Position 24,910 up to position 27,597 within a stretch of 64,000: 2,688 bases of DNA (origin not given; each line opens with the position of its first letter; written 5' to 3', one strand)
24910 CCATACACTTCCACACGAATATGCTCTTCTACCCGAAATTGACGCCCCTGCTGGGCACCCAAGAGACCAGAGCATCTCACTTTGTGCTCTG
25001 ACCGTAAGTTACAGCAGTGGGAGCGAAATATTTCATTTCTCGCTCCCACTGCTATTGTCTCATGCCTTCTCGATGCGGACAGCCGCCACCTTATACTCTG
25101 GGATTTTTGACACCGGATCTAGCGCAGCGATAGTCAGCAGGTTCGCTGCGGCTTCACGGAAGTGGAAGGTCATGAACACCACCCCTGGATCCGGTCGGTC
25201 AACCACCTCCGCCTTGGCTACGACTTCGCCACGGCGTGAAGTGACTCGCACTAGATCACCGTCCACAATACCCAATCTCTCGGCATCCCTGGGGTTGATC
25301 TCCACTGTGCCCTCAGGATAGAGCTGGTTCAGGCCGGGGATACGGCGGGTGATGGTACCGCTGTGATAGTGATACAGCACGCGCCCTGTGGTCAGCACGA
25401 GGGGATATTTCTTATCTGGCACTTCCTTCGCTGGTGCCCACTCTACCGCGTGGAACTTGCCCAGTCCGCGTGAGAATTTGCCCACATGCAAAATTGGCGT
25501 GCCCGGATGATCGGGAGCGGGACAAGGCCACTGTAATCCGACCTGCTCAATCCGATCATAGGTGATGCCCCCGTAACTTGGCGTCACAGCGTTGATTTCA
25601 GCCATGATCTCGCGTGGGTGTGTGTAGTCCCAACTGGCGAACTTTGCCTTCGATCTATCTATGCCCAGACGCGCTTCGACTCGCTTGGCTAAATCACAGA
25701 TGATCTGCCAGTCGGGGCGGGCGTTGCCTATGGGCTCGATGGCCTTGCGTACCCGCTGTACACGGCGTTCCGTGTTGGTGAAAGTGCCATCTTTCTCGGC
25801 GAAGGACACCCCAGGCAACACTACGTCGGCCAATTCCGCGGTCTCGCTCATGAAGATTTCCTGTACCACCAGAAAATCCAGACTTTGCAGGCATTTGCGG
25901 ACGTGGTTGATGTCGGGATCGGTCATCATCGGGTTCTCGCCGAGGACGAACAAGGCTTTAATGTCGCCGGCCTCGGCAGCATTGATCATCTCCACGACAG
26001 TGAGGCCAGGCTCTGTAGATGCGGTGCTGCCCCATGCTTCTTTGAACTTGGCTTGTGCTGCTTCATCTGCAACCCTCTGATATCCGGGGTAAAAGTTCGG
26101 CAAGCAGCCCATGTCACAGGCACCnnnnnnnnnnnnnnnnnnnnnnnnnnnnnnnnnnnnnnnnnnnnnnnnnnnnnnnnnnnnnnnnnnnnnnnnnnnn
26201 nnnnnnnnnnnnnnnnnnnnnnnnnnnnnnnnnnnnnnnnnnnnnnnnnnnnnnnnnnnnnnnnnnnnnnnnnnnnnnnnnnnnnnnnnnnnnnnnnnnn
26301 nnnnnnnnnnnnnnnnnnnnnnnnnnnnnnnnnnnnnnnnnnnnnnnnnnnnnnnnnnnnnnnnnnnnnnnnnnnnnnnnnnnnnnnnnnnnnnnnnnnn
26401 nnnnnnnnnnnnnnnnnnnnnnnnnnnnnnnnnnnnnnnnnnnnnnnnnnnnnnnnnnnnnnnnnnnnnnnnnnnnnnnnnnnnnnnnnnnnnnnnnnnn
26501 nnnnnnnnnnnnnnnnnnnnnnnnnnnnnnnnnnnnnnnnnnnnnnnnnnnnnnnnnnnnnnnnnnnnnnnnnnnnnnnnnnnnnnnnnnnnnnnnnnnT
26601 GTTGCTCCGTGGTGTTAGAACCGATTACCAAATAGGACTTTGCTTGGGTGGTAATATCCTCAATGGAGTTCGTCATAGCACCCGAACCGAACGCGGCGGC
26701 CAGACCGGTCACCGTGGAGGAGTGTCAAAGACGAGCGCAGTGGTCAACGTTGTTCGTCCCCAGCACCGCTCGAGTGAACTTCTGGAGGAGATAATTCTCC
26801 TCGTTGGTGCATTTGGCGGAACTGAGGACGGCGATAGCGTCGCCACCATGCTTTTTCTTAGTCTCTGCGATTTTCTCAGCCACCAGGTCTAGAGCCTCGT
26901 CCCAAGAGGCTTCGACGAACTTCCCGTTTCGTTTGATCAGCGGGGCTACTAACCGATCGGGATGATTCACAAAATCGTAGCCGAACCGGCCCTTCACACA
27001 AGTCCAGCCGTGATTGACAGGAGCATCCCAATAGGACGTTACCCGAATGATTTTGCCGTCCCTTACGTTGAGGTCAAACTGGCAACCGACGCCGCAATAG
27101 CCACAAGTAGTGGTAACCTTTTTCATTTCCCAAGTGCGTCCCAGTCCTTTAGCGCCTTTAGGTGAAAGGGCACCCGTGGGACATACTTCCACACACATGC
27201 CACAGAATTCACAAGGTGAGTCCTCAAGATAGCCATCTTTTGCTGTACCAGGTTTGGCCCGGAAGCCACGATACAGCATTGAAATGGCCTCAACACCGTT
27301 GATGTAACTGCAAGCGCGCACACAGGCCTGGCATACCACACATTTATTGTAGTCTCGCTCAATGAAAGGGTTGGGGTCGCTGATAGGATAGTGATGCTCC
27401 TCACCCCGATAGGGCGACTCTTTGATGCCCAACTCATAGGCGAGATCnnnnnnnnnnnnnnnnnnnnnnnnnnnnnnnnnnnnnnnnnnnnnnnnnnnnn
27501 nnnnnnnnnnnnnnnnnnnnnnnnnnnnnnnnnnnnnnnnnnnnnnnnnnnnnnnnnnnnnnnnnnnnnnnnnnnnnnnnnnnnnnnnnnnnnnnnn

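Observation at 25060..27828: Selenocysteine FdhA with SECIS-like hairpin, interrupted by TAG and TAA exactly at conserved Gln codons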

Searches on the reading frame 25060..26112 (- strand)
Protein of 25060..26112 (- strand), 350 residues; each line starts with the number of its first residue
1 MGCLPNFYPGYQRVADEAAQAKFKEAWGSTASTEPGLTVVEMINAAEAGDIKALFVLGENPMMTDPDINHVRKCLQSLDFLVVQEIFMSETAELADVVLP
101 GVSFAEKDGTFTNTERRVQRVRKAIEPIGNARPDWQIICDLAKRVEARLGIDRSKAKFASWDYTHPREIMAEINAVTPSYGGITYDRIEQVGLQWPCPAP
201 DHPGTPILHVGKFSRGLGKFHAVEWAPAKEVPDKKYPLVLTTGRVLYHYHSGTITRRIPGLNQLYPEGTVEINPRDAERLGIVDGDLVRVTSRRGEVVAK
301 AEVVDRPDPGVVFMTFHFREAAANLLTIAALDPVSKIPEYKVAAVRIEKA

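Call 18: list_cluster_members(proteins=[window:27451-27828:-, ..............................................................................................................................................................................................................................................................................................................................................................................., window:26728-27279:-, P0020, window:25060-26112:-, window:26125-26712:-, window:28406-29833:-, window:24041-24817:-, window:30406-32187:-, window:27815-28318:-])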
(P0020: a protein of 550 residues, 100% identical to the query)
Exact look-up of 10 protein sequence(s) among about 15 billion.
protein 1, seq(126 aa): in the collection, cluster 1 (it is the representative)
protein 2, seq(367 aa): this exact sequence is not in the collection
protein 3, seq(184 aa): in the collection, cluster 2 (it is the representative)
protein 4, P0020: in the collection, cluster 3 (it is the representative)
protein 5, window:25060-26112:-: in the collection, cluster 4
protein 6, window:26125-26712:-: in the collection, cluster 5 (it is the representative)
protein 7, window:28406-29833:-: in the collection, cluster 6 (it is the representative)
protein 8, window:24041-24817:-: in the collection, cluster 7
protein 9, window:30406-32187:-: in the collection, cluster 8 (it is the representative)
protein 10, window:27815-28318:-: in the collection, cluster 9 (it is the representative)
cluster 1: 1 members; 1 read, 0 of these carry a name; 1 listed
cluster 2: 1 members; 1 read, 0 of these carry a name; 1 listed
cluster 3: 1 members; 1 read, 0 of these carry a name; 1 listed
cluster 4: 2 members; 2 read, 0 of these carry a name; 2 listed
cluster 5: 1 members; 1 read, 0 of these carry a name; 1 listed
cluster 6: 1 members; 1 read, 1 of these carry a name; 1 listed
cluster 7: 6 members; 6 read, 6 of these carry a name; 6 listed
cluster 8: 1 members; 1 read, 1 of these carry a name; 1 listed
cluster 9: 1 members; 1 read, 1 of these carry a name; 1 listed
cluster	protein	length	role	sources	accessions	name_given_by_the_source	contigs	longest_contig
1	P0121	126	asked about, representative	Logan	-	-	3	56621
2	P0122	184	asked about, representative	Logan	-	-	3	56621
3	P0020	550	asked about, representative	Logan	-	-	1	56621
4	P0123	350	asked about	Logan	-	-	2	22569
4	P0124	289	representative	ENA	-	-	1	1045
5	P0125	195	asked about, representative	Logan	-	-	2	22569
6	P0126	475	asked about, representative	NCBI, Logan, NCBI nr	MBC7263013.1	MAG: Ni/Fe hydrogenase subunit alpha [Chloroflexi bacterium] | Ni/Fe hydrogenase subunit alpha [Chloroflexota bacterium]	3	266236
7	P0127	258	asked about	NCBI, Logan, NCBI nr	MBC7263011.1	MAG: formate/nitrite transporter family protein [Chloroflexi bacterium] | formate/nitrite transporter family protein [Chloroflexota bacterium]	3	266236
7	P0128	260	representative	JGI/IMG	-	formate/nitrite transporter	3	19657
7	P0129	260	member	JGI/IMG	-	formate/nitrite transporter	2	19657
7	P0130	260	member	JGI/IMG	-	formate/nitrite transporter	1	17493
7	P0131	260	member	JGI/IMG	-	formate/nitrite transporter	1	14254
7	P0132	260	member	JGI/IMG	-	formate/nitrite transporter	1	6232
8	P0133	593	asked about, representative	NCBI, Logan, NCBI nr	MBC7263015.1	MAG: molybdopterin-dependent oxidoreductase [Chloroflexi bacterium] | molybdopterin-dependent oxidoreductase [Chloroflexota bacterium]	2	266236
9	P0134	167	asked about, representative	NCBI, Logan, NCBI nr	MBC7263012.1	MAG: hydrogenase maturation protease [Chloroflexi bacterium] | hydrogenase maturation protease [Chloroflexota bacterium]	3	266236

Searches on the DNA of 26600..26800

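Call 25: search_rna_families(source=window, start=26600, end=26800, threshold=evalue, max_evalue=10, show_alignments=3)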
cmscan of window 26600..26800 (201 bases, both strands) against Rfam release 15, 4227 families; matches with E-value up to 10: 2.
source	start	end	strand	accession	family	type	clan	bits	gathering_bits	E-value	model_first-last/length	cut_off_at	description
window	26672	26730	-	RF01989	SECIS_3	Cis-reg;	-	32.6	63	6.5e-06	1-59/59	no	Selenocysteine insertion sequence 3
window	26711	26743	+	RF01307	sR55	Gene; snRNA; snoRNA; CD-box;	-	11.6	35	2.8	1-65/65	no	Small nucleolar RNA sR55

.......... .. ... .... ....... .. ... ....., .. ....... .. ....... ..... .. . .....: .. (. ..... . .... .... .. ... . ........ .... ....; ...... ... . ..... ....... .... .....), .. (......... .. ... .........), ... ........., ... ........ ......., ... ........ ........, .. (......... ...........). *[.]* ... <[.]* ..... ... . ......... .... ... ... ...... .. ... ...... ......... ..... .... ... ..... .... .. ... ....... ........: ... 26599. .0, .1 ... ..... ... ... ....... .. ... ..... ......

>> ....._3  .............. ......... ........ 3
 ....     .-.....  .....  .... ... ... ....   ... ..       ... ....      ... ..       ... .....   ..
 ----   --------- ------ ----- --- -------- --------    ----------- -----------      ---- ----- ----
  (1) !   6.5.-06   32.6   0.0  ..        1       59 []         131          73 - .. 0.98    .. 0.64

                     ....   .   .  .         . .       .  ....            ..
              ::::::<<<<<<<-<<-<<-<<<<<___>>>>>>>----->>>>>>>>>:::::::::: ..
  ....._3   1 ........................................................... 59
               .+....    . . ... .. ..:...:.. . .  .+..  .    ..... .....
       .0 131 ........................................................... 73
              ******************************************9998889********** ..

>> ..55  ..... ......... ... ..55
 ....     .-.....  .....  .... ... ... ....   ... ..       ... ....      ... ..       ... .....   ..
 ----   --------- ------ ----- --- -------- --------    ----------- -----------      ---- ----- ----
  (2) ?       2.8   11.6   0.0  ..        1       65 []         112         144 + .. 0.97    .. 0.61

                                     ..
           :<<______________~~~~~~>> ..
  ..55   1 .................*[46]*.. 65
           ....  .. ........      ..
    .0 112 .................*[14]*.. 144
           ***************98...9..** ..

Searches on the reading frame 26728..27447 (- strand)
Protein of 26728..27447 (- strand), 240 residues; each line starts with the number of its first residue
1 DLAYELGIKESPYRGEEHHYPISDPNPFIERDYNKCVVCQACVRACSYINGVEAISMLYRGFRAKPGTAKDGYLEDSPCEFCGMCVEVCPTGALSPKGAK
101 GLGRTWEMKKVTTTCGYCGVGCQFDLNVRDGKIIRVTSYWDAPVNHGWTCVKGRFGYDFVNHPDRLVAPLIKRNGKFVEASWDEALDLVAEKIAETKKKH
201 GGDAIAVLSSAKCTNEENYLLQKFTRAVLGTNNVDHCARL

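Call 10: search_protein_families(library=pfam, proteins=[window:26728-27447:-])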
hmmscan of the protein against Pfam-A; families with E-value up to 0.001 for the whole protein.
window:26728-27447:- (240 aa): 12 families
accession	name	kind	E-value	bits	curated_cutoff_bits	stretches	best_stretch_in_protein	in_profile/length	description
PF04879.21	Molybdop_Fe4S4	-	6.5e-21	74.5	22.7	1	108-162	1-55/55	Molybdopterin oxidoreductase Fe4S4 domain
PF00384.28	Molybdopterin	-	2.5e-18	66.7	24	1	165-240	1-81/353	Molybdopterin oxidoreductase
PF22117.2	Fer4_Nqo3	-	1.5e-10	41.6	27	1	27-94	2-66/67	NADH-quinone oxidoreductase subunit 3, ferredoxin-like domain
PF12838.12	Fer4_7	-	7.8e-10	39.5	27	1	35-93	1-52/52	4Fe-4S dicluster domain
PF00037.32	Fer4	-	1e-07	31.9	21.1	1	79-94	8-23/24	4Fe-4S binding domain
PF13187.11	Fer4_9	-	3.8e-07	30.5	27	1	35-93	1-51/52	4Fe-4S dicluster domain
PF13183.11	Fer4_8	-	1.9e-05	25.5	27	1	34-92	3-67/68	4Fe-4S dicluster domain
PF13237.11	Fer4_10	-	3.5e-05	24.1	25.5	1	29-90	2-53/53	4Fe-4S dicluster domain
PF14697.11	Fer4_21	-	6.2e-05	23.5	35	1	33-92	5-55/59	4Fe-4S dicluster domain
PF13534.11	Fer4_17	-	0.00013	22.8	22.2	0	79-113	2-36/61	4Fe-4S dicluster domain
PF12837.12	Fer4_6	-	0.0003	21.1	25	0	28-48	1-21/24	4Fe-4S binding domain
PF13484.11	Fer4_16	-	0.00038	21.6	30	0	79-97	2-20/66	4Fe-4S double cluster binding domain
